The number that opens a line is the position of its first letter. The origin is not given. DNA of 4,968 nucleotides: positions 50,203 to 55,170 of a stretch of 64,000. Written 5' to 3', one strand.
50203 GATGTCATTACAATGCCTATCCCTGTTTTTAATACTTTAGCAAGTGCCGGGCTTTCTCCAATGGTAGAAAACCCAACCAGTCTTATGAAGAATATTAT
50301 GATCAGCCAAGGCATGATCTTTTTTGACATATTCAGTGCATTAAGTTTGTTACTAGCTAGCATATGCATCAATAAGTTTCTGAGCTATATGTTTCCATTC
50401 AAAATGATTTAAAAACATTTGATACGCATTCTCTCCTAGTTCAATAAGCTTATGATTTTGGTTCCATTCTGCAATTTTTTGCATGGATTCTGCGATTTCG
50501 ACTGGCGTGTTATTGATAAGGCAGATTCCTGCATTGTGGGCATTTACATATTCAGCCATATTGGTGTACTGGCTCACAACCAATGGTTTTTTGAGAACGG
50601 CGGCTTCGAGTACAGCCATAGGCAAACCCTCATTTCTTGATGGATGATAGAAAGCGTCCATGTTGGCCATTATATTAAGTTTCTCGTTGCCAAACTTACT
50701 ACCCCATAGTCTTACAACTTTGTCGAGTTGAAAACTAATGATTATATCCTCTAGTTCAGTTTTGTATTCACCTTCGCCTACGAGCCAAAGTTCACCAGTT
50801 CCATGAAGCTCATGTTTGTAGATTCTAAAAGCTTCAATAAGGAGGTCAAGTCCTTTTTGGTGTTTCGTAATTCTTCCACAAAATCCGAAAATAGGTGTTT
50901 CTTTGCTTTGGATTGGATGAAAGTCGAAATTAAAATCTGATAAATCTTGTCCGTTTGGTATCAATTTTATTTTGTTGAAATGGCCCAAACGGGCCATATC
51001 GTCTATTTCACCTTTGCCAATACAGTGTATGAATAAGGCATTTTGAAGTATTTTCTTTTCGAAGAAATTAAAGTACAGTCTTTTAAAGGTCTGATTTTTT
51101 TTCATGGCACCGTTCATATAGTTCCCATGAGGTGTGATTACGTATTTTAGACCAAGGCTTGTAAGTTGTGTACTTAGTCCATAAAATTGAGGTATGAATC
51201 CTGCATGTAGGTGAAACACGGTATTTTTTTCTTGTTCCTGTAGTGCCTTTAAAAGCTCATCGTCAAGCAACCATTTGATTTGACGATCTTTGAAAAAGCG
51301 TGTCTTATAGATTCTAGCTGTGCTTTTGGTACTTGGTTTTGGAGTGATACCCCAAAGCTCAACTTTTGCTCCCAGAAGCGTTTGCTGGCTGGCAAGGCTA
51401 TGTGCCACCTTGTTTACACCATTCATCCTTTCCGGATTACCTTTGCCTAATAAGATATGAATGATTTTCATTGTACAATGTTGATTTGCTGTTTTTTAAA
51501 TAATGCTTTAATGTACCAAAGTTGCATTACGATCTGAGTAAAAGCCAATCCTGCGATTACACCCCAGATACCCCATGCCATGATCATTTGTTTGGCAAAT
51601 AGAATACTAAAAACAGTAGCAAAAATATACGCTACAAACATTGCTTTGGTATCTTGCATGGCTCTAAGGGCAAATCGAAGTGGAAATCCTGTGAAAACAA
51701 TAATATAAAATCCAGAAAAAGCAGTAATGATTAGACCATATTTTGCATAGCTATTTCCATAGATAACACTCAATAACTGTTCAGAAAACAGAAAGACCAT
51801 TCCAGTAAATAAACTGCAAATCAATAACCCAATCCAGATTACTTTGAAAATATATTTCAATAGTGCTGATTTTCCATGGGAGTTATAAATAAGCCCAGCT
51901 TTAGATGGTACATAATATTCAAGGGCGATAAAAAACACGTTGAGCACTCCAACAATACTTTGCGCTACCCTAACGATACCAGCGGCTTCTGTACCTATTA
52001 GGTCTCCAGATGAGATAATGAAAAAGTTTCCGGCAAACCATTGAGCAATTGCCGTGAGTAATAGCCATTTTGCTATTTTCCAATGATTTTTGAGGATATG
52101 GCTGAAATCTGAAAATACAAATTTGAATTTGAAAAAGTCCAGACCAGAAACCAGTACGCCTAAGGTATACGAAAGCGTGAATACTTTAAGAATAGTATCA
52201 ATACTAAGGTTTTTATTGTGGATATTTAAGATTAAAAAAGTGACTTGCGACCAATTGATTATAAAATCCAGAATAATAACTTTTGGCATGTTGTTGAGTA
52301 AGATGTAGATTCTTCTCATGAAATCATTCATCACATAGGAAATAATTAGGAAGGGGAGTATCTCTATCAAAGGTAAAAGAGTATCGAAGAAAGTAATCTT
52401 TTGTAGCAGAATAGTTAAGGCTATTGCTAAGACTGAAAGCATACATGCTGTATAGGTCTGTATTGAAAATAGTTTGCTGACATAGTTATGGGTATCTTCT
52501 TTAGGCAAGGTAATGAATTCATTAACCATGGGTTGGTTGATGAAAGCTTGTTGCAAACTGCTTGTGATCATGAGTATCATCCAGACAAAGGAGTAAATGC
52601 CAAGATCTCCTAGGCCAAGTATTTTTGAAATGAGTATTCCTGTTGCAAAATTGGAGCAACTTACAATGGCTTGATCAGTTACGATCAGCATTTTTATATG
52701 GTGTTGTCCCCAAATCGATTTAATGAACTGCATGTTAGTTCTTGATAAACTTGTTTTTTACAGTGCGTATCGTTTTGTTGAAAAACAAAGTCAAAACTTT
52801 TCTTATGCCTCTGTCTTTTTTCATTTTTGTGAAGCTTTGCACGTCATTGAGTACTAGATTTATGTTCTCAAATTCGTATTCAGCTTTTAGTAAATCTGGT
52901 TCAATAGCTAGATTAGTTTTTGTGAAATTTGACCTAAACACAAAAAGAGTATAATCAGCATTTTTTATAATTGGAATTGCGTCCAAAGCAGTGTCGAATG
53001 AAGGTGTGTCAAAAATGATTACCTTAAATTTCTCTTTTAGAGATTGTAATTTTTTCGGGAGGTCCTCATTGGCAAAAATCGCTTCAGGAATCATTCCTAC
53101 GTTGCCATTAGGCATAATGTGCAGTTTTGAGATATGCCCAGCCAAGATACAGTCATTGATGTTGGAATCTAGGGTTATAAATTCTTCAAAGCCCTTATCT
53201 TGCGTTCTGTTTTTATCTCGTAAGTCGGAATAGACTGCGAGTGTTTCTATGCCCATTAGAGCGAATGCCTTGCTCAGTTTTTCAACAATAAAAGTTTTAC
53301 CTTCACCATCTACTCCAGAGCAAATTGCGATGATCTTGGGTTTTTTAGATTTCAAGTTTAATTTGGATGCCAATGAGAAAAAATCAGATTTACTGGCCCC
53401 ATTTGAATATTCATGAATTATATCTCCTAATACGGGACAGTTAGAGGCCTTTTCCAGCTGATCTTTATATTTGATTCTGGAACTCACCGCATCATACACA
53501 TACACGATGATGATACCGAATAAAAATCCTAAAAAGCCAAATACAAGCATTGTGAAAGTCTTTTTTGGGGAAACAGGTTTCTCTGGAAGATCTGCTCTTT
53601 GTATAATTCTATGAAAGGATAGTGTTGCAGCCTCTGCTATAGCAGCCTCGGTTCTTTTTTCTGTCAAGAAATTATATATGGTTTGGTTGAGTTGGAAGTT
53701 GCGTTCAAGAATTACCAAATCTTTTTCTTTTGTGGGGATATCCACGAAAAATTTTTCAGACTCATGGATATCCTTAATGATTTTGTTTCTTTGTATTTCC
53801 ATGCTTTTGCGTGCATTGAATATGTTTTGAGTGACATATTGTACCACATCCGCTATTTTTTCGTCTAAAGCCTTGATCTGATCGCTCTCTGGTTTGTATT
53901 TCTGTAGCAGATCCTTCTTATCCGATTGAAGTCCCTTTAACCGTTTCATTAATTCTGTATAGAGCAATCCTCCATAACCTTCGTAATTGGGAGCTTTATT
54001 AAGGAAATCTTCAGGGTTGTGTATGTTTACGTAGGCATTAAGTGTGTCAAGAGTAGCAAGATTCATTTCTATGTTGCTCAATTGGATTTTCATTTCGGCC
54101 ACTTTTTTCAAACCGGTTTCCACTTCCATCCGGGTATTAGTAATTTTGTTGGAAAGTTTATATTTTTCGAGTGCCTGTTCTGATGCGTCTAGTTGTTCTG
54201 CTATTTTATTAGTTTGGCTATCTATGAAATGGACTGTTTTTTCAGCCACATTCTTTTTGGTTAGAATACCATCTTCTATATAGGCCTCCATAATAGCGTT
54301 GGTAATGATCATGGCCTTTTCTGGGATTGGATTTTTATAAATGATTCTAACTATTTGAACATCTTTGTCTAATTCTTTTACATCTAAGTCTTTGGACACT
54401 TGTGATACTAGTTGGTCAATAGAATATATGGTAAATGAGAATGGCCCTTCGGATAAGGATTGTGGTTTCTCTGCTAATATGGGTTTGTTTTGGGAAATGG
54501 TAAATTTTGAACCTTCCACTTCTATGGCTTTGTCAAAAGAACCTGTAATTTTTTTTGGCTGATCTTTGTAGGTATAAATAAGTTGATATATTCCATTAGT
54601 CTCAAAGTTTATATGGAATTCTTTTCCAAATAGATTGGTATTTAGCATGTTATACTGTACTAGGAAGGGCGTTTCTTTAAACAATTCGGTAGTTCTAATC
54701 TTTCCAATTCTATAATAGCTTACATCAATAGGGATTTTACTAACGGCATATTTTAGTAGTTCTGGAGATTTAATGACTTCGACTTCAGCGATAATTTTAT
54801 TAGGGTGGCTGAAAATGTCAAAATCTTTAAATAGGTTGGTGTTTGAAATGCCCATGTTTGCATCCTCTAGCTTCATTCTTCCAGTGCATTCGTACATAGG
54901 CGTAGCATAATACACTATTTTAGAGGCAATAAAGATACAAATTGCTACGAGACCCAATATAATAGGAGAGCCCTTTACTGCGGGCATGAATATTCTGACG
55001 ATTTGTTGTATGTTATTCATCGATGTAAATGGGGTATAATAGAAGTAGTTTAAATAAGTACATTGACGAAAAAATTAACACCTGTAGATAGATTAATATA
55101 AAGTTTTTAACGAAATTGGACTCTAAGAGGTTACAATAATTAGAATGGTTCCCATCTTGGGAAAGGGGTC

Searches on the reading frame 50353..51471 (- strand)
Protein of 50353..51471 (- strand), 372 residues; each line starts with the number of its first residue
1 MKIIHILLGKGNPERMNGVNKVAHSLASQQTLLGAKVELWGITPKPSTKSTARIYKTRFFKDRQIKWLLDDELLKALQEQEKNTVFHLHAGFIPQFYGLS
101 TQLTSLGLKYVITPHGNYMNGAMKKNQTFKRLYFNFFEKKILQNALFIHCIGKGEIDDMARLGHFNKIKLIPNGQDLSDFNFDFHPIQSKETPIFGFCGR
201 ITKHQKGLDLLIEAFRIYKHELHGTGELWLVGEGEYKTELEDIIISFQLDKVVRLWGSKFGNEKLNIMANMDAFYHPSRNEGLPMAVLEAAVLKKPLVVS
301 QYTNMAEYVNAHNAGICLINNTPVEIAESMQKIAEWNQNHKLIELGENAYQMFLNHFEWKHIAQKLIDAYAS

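Call 5: search_protein_families(library=pfam, proteins=[window:50353-51471:-], max_evalue=0.01)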
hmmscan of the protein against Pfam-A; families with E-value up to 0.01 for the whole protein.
window:50353-51471:- (372 aa): 6 families
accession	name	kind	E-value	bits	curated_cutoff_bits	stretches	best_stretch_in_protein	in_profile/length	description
PF00534.26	Glycos_transf_1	-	5.6e-26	91.5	26.4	1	189-350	12-170/172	Glycosyl transferases group 1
PF13692.12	Glyco_trans_1_4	-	4.3e-23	82.6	27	1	193-333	2-139/142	Glycosyl transferases group 1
PF13439.12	Glyco_transf_4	-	2e-13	51.1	28.5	1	17-178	2-169/170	Glycosyltransferase Family 4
PF13579.12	Glyco_trans_4_4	-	2.4e-07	31.6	29.7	1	18-174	2-158/158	Glycosyl transferase 4-like domain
PF20706.3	GT4-conflict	-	1.1e-05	25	26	1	190-337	195-348/385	Family 4 Glycosyltransferase in conflict systems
PF13524.12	Glyco_trans_1_2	-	8.6e-05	23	25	1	253-368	17-144/144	Glycosyl transferase-like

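Call 6: search_protein_families(library=ncbifam, proteins=[window:50353-51471:-], max_evalue=0.01)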
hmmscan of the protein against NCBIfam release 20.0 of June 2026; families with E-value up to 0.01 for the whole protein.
window:50353-51471:- (372 aa): 23 families
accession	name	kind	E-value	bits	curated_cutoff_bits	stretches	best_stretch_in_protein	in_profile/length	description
NF038295.1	EPS_HpsP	equivalog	2.5e-31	109.1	550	1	70-371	79-385/388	hormogonium polysaccharide biosynthesis glycosyltransferase HpsP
NF046085.1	XrtY_assoc_Gly1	equivalog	4.5e-24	85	400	1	71-371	86-382/387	XrtY-associated glycosyltransferase XYAG1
NF041876.1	EPS_EpsE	equivalog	1.4e-17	64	400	1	160-366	180-389/389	exopolysaccharide biosynthesis GT4 family glycosyltransferase EpsE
TIGR03088.1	stp2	hypoth_equivalog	8.5e-17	61.2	409.05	1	167-370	161-370/374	TIGR03088 family PEP-CTERM/XrtA system glycosyltransferase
NF041010.1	glycosy_Agl16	equivalog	3.8e-16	58.9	575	1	106-371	103-349/352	glycosylation protein Agl16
TIGR04005.1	wcaL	equivalog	1e-11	44.4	537.6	1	169-367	200-400/406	colanic acid biosynthesis glycosyltransferase WcaL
NF047684.1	TeichurnBiosyTuaC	equivalog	1.5e-11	43.9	550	1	191-371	218-387/391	teichuronic acid biosynthesis protein TuaC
TIGR04063.1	stp3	hypoth_equivalog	1.8e-11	43.5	442.05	1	135-370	148-392/397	TIGR04063 family PEP-CTERM/XrtA system glycosyltransferase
TIGR04047.1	MSMEG_0565_glyc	hypoth_equivalog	5.4e-11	42.2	259.85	1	229-371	234-372/373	MSMEG_0565 family glycosyltransferase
NF050063.1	ProtGlycPglJ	equivalog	9.4e-11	41.5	500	1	119-368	119-361/363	N-acetylgalactosamine-N,N'-diacetylbacillosaminyl-diphospho-undecaprenol 4-alpha-N-acetylgalactosaminyltransferase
TIGR02149.1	glgA_Coryne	subfamily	9e-10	38.2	302.4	1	136-371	136-388/391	glycogen synthase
NF053787.1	GlcN_PG_synth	equivalog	1.2e-09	37.5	480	1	191-371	196-357/361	N-acetylglucosaminyl phosphatidylglycerol synthase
NF012028.0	PRK15484.1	subfamily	6e-09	35.5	618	1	167-366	162-371/380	lipopolysaccharide N-acetylglucosaminyltransferase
TIGR03999.1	thiol_BshA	equivalog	1.3e-08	34.2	273.7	1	211-371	217-371/375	N-acetyl-alpha-D-glucosaminyl L-malate synthase BshA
NF038011.1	PelF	equivalog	3.5e-07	29.6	100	1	164-309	278-422/489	GT4 family glycosyltransferase PelF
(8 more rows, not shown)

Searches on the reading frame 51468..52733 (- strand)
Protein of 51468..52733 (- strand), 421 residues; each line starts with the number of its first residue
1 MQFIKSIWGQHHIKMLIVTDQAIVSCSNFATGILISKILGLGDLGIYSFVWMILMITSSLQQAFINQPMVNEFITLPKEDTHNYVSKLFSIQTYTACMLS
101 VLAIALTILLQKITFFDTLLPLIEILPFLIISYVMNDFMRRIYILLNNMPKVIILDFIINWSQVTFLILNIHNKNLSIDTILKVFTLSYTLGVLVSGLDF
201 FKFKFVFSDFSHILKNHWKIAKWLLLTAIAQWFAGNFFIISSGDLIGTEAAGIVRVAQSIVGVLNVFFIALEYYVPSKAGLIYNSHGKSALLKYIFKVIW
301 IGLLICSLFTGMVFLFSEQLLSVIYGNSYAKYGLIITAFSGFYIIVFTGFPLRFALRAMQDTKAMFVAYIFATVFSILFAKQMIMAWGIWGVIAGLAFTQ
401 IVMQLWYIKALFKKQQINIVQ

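Call 5: search_protein_families(library=pfam, proteins=[window:51468-52733:-], max_evalue=0.01)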
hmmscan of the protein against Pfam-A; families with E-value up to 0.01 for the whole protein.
window:51468-52733:- (421 aa): 1 family
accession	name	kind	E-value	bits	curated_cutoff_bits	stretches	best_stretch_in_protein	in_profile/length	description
PF01554.23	MatE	-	9.1e-07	29.1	24.9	1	225-380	3-159/161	MatE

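Call 6: search_protein_families(library=ncbifam, proteins=[window:51468-52733:-], max_evalue=0.01)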
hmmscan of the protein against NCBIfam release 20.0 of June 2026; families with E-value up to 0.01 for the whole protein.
window:51468-52733:- (421 aa): 0 families

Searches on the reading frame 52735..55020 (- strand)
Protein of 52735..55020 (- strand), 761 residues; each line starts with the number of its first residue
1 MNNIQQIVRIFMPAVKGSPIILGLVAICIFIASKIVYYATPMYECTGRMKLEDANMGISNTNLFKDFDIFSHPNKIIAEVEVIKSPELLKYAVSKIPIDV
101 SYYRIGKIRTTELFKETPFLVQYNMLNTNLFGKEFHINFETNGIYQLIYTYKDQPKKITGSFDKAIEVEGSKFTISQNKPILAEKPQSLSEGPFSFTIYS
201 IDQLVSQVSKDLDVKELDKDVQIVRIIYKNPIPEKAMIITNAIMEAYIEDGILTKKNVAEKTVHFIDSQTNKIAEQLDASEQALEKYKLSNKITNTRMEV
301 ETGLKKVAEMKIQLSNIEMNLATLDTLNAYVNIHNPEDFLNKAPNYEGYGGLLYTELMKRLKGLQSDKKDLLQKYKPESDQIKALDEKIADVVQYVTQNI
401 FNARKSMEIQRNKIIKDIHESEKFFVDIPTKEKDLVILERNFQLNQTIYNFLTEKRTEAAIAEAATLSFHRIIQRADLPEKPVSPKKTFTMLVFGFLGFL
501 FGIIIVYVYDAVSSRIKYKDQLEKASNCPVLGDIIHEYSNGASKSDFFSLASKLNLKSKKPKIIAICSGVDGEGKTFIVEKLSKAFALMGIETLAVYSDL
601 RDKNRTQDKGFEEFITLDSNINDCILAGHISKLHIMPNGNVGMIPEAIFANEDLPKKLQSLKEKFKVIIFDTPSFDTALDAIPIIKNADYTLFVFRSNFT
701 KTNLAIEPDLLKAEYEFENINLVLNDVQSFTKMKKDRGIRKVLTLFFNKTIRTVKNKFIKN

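Call 5: search_protein_families(library=pfam, proteins=[window:52735-55020:-], max_evalue=0.01)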
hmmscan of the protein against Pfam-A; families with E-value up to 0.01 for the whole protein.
window:52735-55020:- (761 aa): 4 families
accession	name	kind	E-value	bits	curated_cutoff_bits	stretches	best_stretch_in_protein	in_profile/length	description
PF13807.11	GNVR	-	2e-14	53.7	27.7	1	432-508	3-79/82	G-rich domain on putative tyrosine kinase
PF13614.12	AAA_31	-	0.0013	19.1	27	1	562-694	2-146/177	AAA domain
PF02706.20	Wzz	-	0.004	17.9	25.5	0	10-95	8-90/91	Chain length determinant protein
PF01656.29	CbiA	-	0.0084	16.5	25.4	0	564-687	1-54/125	CobQ/CobB/MinD/ParA nucleotide binding domain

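Call 6: search_protein_families(library=ncbifam, proteins=[window:52735-55020:-], max_evalue=0.01)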
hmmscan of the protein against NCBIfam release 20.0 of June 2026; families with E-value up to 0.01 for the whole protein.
window:52735-55020:- (761 aa): 14 families
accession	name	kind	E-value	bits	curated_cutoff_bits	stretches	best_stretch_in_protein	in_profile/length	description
NF008568.0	PRK11519.1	equivalog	5.5e-31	107.5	1068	3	9-326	22-332/720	tyrosine-protein kinase Wzc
TIGR03007.1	pepcterm_ChnLen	equivalog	5.9e-27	94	278.85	2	360-534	283-460/498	XrtA system polysaccharide chain length determinant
TIGR01005.1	eps_transp_fam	subfamily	2.2e-26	92.3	411.7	2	200-524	134-467/754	exopolysaccharide transport protein family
NF007350.0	PRK09841.1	equivalog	2.9e-20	72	1248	3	378-525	316-462/726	tyrosine-protein kinase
TIGR01007.1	eps_fam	subfamily_domain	4.5e-20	72.1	108.05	1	547-703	3-166/204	polysaccharide biosynthesis tyrosine autokinase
TIGR03017.1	EpsF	equivalog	1.9e-19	69.7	422.75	1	207-534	118-443/444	chain length determinant protein EpsF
TIGR03029.1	EpsG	equivalog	6.1e-12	45.3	313.8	1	548-703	88-251/274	chain length determinant protein tyrosine kinase EpsG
TIGR03018.1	pepcterm_TyrKin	hypoth_equivalog_domain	7.2e-11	41.8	230.65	1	556-703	30-187/207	XrtA-associated tyrosine autokinase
TIGR01969.1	minD_arch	subfamily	3.8e-06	26.2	201.75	1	563-736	2-180/251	cell division ATPase MinD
TIGR01006.1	polys_exp_MPA1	subfamily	1.5e-05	24.5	296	1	469-534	156-221/226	CspC family polysaccharide chain length determinant protein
TIGR01010.1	BexC_CtrB_KpsE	subfamily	0.00015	21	437.5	1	256-327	165-236/362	polysaccharide export inner-membrane protein, BexC/CtrB/KpsE family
TIGR03371.1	cellulose_yhjQ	equivalog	0.0057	16.2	157.85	0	562-742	2-191/246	cellulose biosynthesis protein BcsQ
TIGR00064.1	ftsY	equivalog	0.0066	15.7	260.7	1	508-597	27-114/279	signal recognition particle-docking protein FtsY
NF041864.1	EpsV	equivalog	0.009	14.6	800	0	452-533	399-480/484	PCP family exopolysaccharide biosynthesis protein EpsV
